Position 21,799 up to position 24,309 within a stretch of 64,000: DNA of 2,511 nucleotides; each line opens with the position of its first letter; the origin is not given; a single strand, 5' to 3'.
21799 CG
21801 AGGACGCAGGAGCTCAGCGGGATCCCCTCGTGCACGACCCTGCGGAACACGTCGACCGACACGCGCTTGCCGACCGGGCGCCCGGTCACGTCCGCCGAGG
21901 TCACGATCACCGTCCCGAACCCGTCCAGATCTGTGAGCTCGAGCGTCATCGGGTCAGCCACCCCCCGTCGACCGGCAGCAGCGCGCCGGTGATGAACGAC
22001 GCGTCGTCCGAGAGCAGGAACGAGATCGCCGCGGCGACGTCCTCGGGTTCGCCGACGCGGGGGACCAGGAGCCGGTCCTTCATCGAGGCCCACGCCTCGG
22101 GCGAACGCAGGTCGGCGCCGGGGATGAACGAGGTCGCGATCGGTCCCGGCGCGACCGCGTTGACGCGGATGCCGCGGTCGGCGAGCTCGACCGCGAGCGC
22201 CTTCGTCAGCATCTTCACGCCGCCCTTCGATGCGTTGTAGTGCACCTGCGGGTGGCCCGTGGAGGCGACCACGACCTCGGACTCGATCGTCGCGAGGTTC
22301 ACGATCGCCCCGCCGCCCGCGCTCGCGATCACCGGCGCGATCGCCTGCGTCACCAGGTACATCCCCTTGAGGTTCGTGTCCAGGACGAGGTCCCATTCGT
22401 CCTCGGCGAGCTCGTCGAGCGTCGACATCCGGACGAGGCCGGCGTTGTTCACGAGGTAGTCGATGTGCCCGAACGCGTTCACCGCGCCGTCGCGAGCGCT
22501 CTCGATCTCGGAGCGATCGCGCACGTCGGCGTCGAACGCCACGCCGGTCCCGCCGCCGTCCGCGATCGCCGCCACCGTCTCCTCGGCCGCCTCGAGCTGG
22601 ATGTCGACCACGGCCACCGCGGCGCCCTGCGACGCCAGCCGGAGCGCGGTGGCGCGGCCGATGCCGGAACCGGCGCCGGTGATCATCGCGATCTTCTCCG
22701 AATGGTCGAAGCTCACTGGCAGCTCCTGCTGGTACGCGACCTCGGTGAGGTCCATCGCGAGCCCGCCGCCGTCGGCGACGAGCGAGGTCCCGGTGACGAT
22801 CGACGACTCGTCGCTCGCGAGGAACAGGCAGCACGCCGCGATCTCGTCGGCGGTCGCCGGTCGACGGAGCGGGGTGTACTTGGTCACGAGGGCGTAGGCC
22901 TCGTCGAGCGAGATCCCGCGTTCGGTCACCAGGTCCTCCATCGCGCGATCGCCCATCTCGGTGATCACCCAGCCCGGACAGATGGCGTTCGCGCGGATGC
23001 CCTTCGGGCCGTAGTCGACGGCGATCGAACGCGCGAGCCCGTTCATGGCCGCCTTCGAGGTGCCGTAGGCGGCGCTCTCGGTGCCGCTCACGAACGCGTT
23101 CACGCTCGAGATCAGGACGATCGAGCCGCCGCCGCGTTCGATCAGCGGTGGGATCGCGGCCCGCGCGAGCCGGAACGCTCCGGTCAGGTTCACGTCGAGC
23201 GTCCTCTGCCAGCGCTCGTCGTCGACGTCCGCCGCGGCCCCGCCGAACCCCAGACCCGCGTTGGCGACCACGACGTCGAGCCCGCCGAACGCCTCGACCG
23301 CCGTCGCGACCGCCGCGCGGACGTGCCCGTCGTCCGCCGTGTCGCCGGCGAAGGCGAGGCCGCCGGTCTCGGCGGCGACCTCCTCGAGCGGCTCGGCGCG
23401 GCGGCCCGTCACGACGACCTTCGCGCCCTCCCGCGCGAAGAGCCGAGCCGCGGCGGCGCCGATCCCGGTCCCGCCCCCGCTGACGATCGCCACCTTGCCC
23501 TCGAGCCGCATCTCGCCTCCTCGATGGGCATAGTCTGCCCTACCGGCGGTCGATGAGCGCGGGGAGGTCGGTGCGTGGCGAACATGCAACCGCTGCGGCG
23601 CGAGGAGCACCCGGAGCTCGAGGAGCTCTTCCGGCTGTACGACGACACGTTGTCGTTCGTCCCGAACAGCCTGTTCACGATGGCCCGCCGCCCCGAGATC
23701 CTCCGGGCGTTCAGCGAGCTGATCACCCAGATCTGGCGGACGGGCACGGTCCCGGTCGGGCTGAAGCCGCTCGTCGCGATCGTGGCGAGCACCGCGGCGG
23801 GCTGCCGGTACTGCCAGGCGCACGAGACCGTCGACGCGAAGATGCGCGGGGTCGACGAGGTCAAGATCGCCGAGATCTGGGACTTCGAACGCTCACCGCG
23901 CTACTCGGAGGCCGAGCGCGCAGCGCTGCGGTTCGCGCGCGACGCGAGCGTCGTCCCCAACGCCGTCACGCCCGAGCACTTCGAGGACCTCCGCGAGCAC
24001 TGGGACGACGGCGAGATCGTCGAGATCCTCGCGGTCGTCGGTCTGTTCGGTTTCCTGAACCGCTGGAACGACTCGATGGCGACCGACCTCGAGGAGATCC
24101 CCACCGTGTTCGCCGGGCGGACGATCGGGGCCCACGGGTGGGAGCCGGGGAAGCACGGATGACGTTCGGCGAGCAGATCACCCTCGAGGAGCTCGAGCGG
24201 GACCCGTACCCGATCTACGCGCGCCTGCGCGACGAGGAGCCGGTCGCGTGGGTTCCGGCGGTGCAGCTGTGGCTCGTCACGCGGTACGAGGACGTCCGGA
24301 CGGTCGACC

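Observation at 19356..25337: Candidate amine or xenobiotic catabolic cluster: GS-like ligase + fused double-SDR + AhpD-like + P450 (+ cupin + LLM oxidoreductase)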

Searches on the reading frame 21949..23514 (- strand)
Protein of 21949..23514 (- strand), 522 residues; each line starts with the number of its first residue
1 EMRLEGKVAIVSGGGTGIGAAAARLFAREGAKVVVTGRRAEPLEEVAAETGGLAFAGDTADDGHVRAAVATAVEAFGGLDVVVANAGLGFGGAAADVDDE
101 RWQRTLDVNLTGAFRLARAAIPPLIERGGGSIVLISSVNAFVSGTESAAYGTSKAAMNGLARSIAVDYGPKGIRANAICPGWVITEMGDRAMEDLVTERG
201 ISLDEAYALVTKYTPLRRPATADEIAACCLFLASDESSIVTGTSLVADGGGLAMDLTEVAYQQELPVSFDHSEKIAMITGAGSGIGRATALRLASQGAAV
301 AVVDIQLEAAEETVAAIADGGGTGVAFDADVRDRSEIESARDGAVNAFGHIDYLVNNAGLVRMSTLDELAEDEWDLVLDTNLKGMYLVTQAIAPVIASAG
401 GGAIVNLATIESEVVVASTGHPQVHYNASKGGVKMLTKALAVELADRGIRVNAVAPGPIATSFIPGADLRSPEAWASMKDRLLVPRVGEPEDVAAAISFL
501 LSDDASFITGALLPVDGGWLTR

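Call 7: search_protein_families(library=pfam, proteins=[window:21949-23514:-], max_evalue=0.01)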
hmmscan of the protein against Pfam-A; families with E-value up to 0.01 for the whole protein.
window:21949-23514:- (522 aa): 7 families
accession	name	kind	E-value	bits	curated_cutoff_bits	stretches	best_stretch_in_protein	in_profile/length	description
PF13561.12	adh_short_C2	-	1.3e-124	414.9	27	2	16-250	6-234/236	Enoyl-(Acyl carrier protein) reductase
PF00106.31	adh_short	-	3.6e-104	346.8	26.6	2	7-192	1-191/195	short chain dehydrogenase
PF08659.16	KR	-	5.9e-20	72.4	22.6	2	10-163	4-162/180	KR domain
PF23441.1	SDR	-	1.8e-07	31.2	27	1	60-250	71-254/258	SDR-like rossmann domain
PF01370.27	Epimerase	-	8.3e-06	25.8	20.9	1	10-169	2-161/240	NAD dependent epimerase/dehydratase family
PF02882.25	THF_DHG_CYH_C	-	0.00014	21.7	27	0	2-48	32-78/160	Tetrahydrofolate dehydrogenase/cyclohydrolase, NAD(P)-binding domain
PF03435.24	Sacchrp_dh_NADP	-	0.00069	20.4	25.1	0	278-382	3-100/129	Saccharopine dehydrogenase NADP binding domain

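Call 10: search_protein_families(library=ncbifam, proteins=[window:21949-23514:-], max_evalue=0.00001)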
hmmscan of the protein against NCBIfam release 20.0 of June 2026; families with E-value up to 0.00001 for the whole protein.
window:21949-23514:- (522 aa): 231 families (the best 25 are shown)
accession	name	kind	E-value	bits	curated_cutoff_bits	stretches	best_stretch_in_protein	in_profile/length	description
NF005559.1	PRK07231.1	subfamily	1.3e-131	437.6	215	2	272-520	3-248/249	glucose 1-dehydrogenase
NF004791.0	PRK06138.1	equivalog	2.1e-131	436.7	312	2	272-520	4-250/252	SDR family oxidoreductase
NF052558.1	MBtsdlDhBudC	equivalog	2e-117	391.2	270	2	272-519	2-241/250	meso-2,3-butanediol dehydrogenase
NF005681.0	PRK07478.1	subfamily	4.2e-115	383.4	267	2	2-250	2-248/254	SDR family oxidoreductase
NF009466.0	PRK12826.1-2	subfamily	4.3e-113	376.9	222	2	273-519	3-244/248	3-oxoacyl-ACP reductase FabG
NF004818.0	PRK06172.1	equivalog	7.3e-112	372.8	336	2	270-520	4-251/253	SDR family oxidoreductase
NF005309.0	PRK06841.1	subfamily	4.7e-110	367.1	286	2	266-519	8-252/255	GolD/DthD family dehydrogenase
NF004198.0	PRK05653.1-3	equivalog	1.3e-109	365.4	296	2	271-519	5-246/248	3-oxoacyl-ACP reductase FabG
NF004203.0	PRK05653.2-4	subfamily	1.1e-108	362.5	313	2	2-250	2-255/260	3-oxoacyl-ACP reductase FabG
TIGR01830.1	3oxo_ACP_reduc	equivalog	1.4e-108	362.2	297.75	2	276-518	1-237/239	3-oxoacyl-[acyl-carrier-protein] reductase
TIGR03971.1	SDR_subfam_1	subfamily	2.9e-108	361.3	300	2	273-521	3-270/271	mycofactocin-coupled SDR family oxidoreductase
NF009093.0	PRK12429.1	subfamily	1.3e-104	349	258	2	2-250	1-255/259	3-hydroxybutyrate dehydrogenase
NF005067.0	PRK06484.1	equivalog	2.3e-104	349.8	713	1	4-521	7-513/524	short chain dehydrogenase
NF004774.0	PRK06114.1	equivalog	5e-103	344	360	2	267-520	10-260/262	SDR family oxidoreductase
NF009468.0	PRK12826.1-4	equivalog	1.5e-100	336.1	318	2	272-519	6-247/256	SDR family oxidoreductase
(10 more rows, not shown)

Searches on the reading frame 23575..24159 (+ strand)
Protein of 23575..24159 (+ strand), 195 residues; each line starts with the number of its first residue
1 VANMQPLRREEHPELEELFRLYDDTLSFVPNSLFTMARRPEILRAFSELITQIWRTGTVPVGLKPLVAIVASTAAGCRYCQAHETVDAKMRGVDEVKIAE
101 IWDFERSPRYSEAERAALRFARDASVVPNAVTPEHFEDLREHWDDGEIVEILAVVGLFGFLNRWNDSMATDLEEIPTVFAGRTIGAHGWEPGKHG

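Call 7: search_protein_families(library=pfam, proteins=[window:23575-24159:+], max_evalue=0.01)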
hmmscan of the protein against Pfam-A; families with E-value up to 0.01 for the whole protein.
window:23575-24159:+ (195 aa): 1 family
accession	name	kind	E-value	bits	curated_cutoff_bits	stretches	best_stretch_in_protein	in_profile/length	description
PF02627.25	CMD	-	1.7e-14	54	23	1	40-123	1-84/84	Carboxymuconolactone decarboxylase family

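Call 10: search_protein_families(library=ncbifam, proteins=[window:23575-24159:+], max_evalue=0.00001)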
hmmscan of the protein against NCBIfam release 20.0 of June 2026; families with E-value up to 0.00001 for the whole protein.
window:23575-24159:+ (195 aa): 3 families
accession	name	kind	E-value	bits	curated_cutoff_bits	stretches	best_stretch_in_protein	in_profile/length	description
NF053654.1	GroundWater_YciW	equivalog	2.4e-19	69.8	310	1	35-156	36-157/179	YciW-related (seleno)protein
TIGR01926.1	peroxid_rel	subfamily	6.2e-18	65.2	81.8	1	11-167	11-170/178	peroxidase-related enzyme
TIGR04030.1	perox_Avi_7169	hypoth_equivalog_domain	2.3e-07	31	233.15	1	37-164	47-178/185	alkylhydroperoxidase domain protein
